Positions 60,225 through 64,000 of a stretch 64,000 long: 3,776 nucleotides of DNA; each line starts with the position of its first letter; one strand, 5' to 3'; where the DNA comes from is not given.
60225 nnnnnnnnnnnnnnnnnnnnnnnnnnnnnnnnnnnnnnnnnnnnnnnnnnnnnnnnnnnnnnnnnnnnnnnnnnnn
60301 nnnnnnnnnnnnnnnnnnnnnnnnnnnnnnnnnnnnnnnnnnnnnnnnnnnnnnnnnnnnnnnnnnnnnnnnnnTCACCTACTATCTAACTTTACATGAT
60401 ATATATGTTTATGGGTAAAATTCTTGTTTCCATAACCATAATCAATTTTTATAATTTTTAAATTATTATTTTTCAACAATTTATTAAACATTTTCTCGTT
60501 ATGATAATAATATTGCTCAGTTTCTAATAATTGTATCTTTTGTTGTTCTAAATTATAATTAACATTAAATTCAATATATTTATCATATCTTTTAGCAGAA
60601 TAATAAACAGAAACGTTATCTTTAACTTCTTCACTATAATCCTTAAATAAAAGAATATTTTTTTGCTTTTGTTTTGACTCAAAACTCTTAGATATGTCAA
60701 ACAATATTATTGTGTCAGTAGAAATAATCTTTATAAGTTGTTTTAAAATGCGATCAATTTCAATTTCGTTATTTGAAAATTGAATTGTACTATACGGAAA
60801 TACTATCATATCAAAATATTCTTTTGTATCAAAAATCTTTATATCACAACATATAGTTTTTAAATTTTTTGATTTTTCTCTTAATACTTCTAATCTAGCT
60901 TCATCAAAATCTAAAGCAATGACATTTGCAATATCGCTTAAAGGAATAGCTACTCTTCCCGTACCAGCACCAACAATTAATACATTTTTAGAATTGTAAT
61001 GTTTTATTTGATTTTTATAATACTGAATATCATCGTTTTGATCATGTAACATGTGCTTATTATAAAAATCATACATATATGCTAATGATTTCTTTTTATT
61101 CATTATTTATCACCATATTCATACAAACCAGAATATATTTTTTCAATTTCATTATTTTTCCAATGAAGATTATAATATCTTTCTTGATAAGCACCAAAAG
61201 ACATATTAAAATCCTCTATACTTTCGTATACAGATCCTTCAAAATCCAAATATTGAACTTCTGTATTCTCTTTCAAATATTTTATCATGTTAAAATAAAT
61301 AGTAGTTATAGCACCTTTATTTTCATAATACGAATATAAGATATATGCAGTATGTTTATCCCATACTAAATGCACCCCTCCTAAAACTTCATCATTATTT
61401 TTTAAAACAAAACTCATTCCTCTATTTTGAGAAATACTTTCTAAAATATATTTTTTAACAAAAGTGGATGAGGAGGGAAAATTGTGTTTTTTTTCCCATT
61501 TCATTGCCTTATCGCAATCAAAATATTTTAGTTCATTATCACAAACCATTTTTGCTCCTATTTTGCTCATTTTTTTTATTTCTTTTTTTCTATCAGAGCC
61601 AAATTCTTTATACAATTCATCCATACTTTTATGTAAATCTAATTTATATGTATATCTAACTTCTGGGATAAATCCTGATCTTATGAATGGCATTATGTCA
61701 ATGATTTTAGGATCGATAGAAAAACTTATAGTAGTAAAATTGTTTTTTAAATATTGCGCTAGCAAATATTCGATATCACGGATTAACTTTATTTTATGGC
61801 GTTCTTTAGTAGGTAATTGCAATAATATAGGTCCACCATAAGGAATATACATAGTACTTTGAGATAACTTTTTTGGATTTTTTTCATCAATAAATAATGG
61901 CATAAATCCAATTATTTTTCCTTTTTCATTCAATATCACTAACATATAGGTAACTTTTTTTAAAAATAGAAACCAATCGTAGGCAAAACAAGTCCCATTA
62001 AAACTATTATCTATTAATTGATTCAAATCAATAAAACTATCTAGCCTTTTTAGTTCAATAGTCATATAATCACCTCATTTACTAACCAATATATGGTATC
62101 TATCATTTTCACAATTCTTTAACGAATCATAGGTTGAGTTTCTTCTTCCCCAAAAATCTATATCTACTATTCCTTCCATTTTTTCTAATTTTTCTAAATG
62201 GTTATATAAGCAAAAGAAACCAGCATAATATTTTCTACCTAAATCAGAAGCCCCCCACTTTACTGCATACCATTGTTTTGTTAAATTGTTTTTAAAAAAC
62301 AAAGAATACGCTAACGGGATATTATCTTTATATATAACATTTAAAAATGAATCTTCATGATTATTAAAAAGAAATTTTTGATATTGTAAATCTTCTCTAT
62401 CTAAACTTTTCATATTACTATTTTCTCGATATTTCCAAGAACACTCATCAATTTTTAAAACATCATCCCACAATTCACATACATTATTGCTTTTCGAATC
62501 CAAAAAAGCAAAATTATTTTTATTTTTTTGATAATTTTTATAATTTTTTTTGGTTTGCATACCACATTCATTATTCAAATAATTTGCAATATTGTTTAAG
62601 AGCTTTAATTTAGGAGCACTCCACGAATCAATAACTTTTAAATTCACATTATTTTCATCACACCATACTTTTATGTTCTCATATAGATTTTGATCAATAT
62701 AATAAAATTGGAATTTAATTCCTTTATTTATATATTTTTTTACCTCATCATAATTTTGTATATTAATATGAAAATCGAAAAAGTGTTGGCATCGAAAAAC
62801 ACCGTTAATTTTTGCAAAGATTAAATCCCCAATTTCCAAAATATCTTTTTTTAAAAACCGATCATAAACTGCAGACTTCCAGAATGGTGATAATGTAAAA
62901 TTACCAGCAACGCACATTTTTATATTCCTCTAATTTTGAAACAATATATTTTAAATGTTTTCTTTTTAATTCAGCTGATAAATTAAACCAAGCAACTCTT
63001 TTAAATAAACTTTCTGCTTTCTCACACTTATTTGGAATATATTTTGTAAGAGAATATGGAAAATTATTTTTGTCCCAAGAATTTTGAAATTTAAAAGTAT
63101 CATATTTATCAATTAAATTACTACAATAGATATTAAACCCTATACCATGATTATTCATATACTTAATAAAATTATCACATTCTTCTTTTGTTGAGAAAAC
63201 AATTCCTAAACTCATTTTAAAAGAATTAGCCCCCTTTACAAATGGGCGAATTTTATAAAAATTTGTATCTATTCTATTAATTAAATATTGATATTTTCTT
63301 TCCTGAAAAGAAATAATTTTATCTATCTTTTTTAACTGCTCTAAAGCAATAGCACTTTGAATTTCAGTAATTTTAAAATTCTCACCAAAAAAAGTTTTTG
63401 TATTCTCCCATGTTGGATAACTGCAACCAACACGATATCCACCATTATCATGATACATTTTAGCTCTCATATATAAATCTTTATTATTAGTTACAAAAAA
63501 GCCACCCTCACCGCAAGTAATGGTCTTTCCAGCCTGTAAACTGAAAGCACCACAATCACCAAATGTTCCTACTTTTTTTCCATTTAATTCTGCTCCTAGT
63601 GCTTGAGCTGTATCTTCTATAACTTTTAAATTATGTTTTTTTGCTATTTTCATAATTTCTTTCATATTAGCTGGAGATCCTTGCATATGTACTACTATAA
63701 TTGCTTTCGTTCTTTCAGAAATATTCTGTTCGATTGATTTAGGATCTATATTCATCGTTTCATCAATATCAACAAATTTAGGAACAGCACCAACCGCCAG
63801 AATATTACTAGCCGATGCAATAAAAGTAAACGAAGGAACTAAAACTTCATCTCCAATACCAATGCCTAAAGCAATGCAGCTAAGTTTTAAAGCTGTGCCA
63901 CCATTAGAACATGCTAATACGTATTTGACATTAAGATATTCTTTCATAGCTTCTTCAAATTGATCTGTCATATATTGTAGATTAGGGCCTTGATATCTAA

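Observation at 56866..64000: Co-directional amino-sugar/Fem-type tailoring genes ending in ABC-F + APH(3'): possible ribosome-targeting natural-product locus with self-resistance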

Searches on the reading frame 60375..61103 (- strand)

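Call 3: search_protein_families(library=pfam, proteins=[window:60375-61103:-], max_evalue=0.01)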
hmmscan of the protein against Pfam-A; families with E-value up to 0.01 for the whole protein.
window:60375-61103:- (242 aa): 6 families
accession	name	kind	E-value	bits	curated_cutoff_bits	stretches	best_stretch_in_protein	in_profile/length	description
PF13649.12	Methyltransf_25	-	1.4e-08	35.7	27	1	41-124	1-90/97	Methyltransferase domain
PF08241.18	Methyltransf_11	-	4.3e-05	24.5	21.2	1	44-109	3-73/95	Methyltransferase domain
PF13847.12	Methyltransf_31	-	9e-05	22.6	27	1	39-146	5-127/145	Methyltransferase domain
PF08242.18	Methyltransf_12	-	0.0035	18.5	30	0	42-110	1-78/98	Methyltransferase domain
PF22532.2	WIV_dom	-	0.006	16.9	27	0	78-99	16-38/66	Nonstructural protein, WIV domain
PF05401.17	NodS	-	0.0083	16.4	24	0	41-137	47-146/201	Nodulation protein S (NodS)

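Call 4: search_protein_families(library=ncbifam, proteins=[window:60375-61103:-], max_evalue=0.01)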
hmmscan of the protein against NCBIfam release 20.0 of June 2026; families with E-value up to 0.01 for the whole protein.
window:60375-61103:- (242 aa): 9 families
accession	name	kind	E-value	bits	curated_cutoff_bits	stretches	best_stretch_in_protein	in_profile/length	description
NF041820.1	daptide_MTase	equivalog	3.2e-11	43.2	175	1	18-210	18-218/243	daptide-type RiPP biosynthesis methyltransferase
TIGR02072.1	BioC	equivalog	7.3e-07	29.2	184.95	1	31-136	29-133/244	malonyl-ACP O-methyltransferase BioC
TIGR00537.1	hemK_rel_arch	hypoth_equivalog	1.7e-05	24.6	87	1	29-112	11-98/179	HemK2/MTQ2 family protein methyltransferase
NF000499.2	Erm23S_rRNA_broad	equivalog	3.4e-05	23.3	212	1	25-92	11-82/244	23S ribosomal RNA methyltransferase Erm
NF043040.1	corrin_prot_MT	hypoth_equivalog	9.1e-05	22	180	1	32-128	33-140/216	corrinoid protein-associated methyltransferase CpaM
NF041650.1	nod_mtase_NodS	equivalog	0.0006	19.6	300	1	75-139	80-143/190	nodulation methyltransferase NodS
TIGR02469.1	CbiT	equivalog_domain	0.0015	18.7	78.3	1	39-94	21-77/124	precorrin-6Y C5,15-methyltransferase (decarboxylating) subunit CbiT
NF001241.0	PRK00216.1-2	equivalog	0.0037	16.9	327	1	7-125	20-137/231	demethylmenaquinone methyltransferase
NF011530.0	PRK14968.1-4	equivalog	0.0037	16.6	243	0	37-103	39-106/202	putative methyltransferase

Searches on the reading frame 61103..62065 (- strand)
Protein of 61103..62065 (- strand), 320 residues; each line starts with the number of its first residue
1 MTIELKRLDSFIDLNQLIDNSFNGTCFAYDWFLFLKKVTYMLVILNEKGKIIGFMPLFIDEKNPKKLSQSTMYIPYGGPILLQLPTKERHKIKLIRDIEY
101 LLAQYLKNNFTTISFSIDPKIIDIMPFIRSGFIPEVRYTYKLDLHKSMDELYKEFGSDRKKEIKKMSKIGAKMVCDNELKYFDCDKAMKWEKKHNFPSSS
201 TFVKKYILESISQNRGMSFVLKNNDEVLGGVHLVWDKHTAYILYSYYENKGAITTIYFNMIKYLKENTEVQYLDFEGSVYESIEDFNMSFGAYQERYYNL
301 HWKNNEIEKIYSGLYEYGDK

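Call 3: search_protein_families(library=pfam, proteins=[window:61103-62065:-], max_evalue=0.01)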
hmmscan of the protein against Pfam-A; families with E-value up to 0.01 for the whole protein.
window:61103-62065:- (320 aa): 1 family
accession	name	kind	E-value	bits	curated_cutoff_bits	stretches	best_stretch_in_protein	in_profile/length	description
PF00583.31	Acetyltransf_1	-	0.0016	19.1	20.7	0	202-273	19-98/116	Acetyltransferase (GNAT) family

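Call 4: search_protein_families(library=ncbifam, proteins=[window:61103-62065:-], max_evalue=0.01)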
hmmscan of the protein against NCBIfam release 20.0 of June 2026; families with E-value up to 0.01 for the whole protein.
window:61103-62065:- (320 aa): 0 families

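Call 22: search_solved_structures(query=window:61103-62065:-, max_evalue=10, show_alignments=1)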
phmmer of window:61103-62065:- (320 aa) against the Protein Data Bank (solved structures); distinct sequences matched with E-value up to 10: 1.
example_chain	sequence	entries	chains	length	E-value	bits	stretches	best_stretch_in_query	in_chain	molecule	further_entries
6ags_A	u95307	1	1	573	0.84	12.1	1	63-88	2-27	NAD-dependent malic enzyme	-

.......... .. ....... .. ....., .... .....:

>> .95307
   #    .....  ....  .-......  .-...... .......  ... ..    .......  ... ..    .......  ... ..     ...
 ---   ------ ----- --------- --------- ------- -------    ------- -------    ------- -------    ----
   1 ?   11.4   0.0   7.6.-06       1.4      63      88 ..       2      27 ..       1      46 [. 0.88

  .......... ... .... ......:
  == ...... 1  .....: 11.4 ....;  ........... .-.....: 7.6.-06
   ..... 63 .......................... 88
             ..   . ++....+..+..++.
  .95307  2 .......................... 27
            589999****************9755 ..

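Call 24: find_homologous_proteins(query=window:61103-62065:-, max_evalue=0.001)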
Query window:61103-62065:- (320 aa): 159 proteins with E <= 0.001 among 1230 candidates; the best 120 are listed.
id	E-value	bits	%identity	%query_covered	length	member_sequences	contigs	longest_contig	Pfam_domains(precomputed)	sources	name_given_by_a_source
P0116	2.0e-211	719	99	100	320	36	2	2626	-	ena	-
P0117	6.4e-175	599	81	100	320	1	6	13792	-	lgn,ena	-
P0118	1.1e-167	575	78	100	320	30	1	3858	-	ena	-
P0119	9.0e-167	572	78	100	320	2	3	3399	-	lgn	-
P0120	2.4e-151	522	69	100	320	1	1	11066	-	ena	-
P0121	4.2e-145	501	68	100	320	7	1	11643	-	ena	-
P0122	2.2e-144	499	69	100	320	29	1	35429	-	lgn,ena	-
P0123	9.5e-142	490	67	100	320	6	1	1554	-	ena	-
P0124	7.4e-136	471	64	100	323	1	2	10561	-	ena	-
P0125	3.6e-124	432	96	64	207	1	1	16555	-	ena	-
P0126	4.2e-115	402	57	100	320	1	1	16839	-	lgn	-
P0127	2.6e-114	400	56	100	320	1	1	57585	-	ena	-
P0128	6.5e-114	399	55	100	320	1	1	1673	-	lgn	-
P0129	7.3e-114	398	55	100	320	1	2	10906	-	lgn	-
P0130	1.0e-113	398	57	100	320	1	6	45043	-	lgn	-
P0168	7.2e-110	385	54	100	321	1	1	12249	PF13480.14,PF00583.32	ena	-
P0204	1.3e-106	375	53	100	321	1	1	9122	PF13480.14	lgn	-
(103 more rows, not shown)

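Call 38: predict_structure(alignment_id=A2)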
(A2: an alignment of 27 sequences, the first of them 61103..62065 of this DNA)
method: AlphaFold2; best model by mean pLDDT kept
length: 320 residues; sequences in the alignment: 27
mean_pLDDT: 73.4   pTM: 0.74
mean pLDDT of the five models: 73.4, 69.9, 68.5, 67.6, 66.2
residues with pLDDT >= 90: 100; 70-90: 120; 50-70: 29; < 50: 71
segments of 3 or more residues with pLDDT < 50: 70-75, 116-139, 277-305, 310-320
pLDDT, mean of each block of 10 residues (from residue 1): 92 90 81 85 92 85 70 56 79 72 78 45 32 40 87 82 91 95 87 69 88 95 94 90 82 88 94 64 31 28 46 40
secondary structure, 60 per line:
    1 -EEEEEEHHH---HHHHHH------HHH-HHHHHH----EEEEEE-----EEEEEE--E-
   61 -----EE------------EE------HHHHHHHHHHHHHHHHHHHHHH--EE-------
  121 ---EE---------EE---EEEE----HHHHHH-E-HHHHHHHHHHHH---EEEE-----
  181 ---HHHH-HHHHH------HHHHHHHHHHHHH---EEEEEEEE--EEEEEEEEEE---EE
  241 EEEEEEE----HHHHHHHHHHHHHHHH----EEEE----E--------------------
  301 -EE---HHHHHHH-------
elements in order: E2-7 H14-19 H30-35 E40-45 E51-56 H88-109 E140-143 H148-153 H157-168 E172-175 H184-187 H189-193 H200-212 E216-223 E226-235 E239-247 H252-267 E272-275 H307-313

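Call 44: fold_search(model_id=the predicted structure, library=pdb)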
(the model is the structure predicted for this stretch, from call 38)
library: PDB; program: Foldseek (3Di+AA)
matches with E <= 10: 949; with E <= 0.001: 154
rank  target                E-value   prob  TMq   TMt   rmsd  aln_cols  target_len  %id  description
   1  7z5y_A                1.9e-10  1.00  0.59  0.56   5.9       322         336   14  CRYSTAL STRUCTURE OF WEISSELLA VIRIDESCENS FEMXVV NON-RIBOSOMAL AMINO ACID TRANSFERASE IN COMPLEX WITH A PEPTIDYL-XNA  (released 2022-10-26)
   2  1xe4                  2.2e-10  1.00  0.57  0.55   5.3       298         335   13  Crystal Structure of Weissella viridescens FemX (K36M) Mutant (released 2005-05-31)
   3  1xf8                  2.5e-10  1.00  0.57  0.54   5.7       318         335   12  Crystal Structure of Weissella viridescens FemX (Y254F) Mutant (released 2005-05-31)
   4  7z6a_A                5.0e-10  1.00  0.55  0.53   6.6       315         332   13  CRYSTAL STRUCTURE OF WEISSELLA VIRIDESCENS FEMXVV NON-RIBOSOMAL AMINO ACID TRANSFERASE IN COMPLEX WITH A PEPTIDYL-XNA  (released 2022-10-26)
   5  1ne9                  5.3e-10  1.00  0.57  0.55   5.3       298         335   13  Crystal Structure of Weissella viridescens FemX at 1.7 Ang Resolution (released 2004-02-10)
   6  4ii9_A                1.2e-09  1.00  0.56  0.54   6.0       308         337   13  Crystal structure of Weissella viridescens FemXVv non-ribosomal amino acid transferase in complex with a peptidyl-RNA  (released 2013-07-03)
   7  6snr                  1.4e-09  1.00  0.56  0.46   6.8       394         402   13  Crystal structure of FemX (released 2020-09-09)
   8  9wqx                  5.1e-09  1.00  0.53  0.58   7.4       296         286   10  aminoacyl-tRNA-dependent peptide synthase, Sbb17, complexed with streptothrisamine (released 2026-04-01)
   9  9wqy                  1.9e-08  1.00  0.52  0.58   7.6       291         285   10  aminoacyl-tRNA-dependent peptide synthase, Sba18, complexed with streptothrisamine (released 2026-04-01)
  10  9wqw                  5.3e-08  1.00  0.53  0.58   7.2       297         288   10  aminoacyl-tRNA-dependent peptide synthase, Sbb17 (released 2026-04-01)
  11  1lrz                  6.7e-08  1.00  0.50  0.41  18.8       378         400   12  x-ray crystal structure of staphylococcus aureus femA (released 2002-09-04)
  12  5vrv_D                2.1e-07  1.00  0.42  0.42   6.4       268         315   12  2.05 Angstrom Resolution Crystal Structure of C-terminal Domain (DUF2156) of Putative Lysylphosphatidylglycerol Synthe (released 2017-05-24)
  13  5vrv_F                2.9e-07  1.00  0.42  0.43   6.8       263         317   13  2.05 Angstrom Resolution Crystal Structure of C-terminal Domain (DUF2156) of Putative Lysylphosphatidylglycerol Synthe (released 2017-05-24)
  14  5vrv_C                3.0e-07  1.00  0.42  0.43   6.9       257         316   13  2.05 Angstrom Resolution Crystal Structure of C-terminal Domain (DUF2156) of Putative Lysylphosphatidylglycerol Synthe (released 2017-05-24)
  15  5vrv_B                5.8e-07  1.00  0.42  0.42   6.3       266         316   12  2.05 Angstrom Resolution Crystal Structure of C-terminal Domain (DUF2156) of Putative Lysylphosphatidylglycerol Synthe (released 2017-05-24)
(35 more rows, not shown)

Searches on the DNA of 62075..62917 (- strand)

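Call 78: search_rna_families(source=L001, threshold=gathering)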
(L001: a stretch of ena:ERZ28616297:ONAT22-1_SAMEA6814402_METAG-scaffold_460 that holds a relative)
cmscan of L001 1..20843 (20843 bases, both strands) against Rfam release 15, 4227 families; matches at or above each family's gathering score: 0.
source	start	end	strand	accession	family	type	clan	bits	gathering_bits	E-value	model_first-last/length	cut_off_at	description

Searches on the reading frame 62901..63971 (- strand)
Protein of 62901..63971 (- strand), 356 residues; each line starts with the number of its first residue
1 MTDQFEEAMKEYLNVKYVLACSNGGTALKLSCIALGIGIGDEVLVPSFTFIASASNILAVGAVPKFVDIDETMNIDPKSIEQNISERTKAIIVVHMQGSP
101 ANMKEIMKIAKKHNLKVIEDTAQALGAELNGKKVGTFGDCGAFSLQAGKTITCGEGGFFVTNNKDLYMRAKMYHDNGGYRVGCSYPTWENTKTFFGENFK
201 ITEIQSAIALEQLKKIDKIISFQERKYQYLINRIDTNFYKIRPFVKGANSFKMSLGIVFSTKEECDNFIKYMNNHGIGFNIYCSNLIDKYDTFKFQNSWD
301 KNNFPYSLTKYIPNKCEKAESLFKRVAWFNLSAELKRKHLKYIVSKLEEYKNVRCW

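Call 3: search_protein_families(library=pfam, proteins=[window:62901-63971:-], max_evalue=0.01)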
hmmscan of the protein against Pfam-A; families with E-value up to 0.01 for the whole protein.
window:62901-63971:- (356 aa): 5 families
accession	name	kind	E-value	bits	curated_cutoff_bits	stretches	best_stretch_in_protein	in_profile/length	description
PF01041.23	DegT_DnrJ_EryC1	-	3.5e-88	296.7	19.8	1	2-347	26-359/360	DegT/DnrJ/EryC1/StrS aminotransferase family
PF00155.27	Aminotran_1_2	-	2.6e-08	33.9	19.7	1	3-122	45-187/361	Aminotransferase class I and II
PF00266.25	Aminotran_5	-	7.8e-07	28.8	21.5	1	4-127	47-182/371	Aminotransferase class-V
PF01212.27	Beta_elim_lyase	-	4.9e-06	26.5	27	1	3-128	35-176/288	Beta-eliminating lyase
PF01053.26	Cys_Met_Meta_PP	-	0.00038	19.5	27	1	2-122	54-175/381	Cys/Met metabolism PLP-dependent enzyme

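Call 4: search_protein_families(library=ncbifam, proteins=[window:62901-63971:-], max_evalue=0.01)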
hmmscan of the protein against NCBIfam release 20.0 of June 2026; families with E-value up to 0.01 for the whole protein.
window:62901-63971:- (356 aa): 32 families (the best 25 are shown)
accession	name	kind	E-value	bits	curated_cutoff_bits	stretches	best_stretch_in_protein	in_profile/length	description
TIGR03588.1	PseC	equivalog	1.3e-60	205.3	423.5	1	2-285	32-329/380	UDP-4-amino-4,6-dideoxy-N-acetyl-beta-L-altrosamine transaminase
TIGR04181.1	NHT_00031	hypoth_equivalog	3.6e-58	197.1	420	1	3-279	33-322/359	LegC family aminotransferase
NF008687.0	PRK11706.1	equivalog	5.4e-56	189.9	375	1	2-278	33-315/375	dTDP-4-amino-4,6-dideoxygalactose transaminase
TIGR02379.1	ECA_wecE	subfamily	2e-47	161.8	434.85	1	7-229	38-263/376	dTDP-4-amino-4,6-dideoxy-D-glucose transaminase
NF011936.0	PRK15407.1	equivalog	9.1e-46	156.4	423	2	2-177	67-251/440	lipopolysaccharide biosynthesis protein RfbH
NF008658.2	PRK11658.1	equivalog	1e-43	149.4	631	1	3-278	36-319/379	UDP-4-amino-4-deoxy-L-arabinose aminotransferase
TIGR04427.1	PLP_DesI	equivalog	4.3e-41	141.3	650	1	2-230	54-273/390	dTDP-4-dehydro-6-deoxyglucose aminotransferase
NF005816.0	PRK07682.1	equivalog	1.6e-08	33.6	620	1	24-122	99-204/390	aminotransferase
TIGR01977.1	am_tr_V_EF2568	hypoth_equivalog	5e-07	29.1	377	1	66-163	116-215/376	cysteine desulfurase family protein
NF041364.1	GntC_guanitoxin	equivalog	1.4e-06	27.5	415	1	30-122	74-175/356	guanitoxin biosynthesis PLP-dependent (S)-gamma-hydroxy-L-arginine cyclodehydratase GntC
NF004975.0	PRK06348.1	equivalog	2.1e-06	27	549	1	37-121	110-202/384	pyridoxal phosphate-dependent aminotransferase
TIGR01264.1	tyr_amTase_E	equivalog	3e-06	26.3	474.25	1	9-120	91-209/403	tyrosine transaminase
NF041091.1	asp_aminotase_Arch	equivalog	4.3e-06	25.8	550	1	20-121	91-200/376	aspartate aminotransferase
NF006230.0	PRK08363.1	equivalog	5e-06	25.5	534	1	33-121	111-206/398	alanine aminotransferase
TIGR01979.1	sufS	subfamily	1.4e-05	24.2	475.1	1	59-126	131-201/403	SufS family cysteine desulfurase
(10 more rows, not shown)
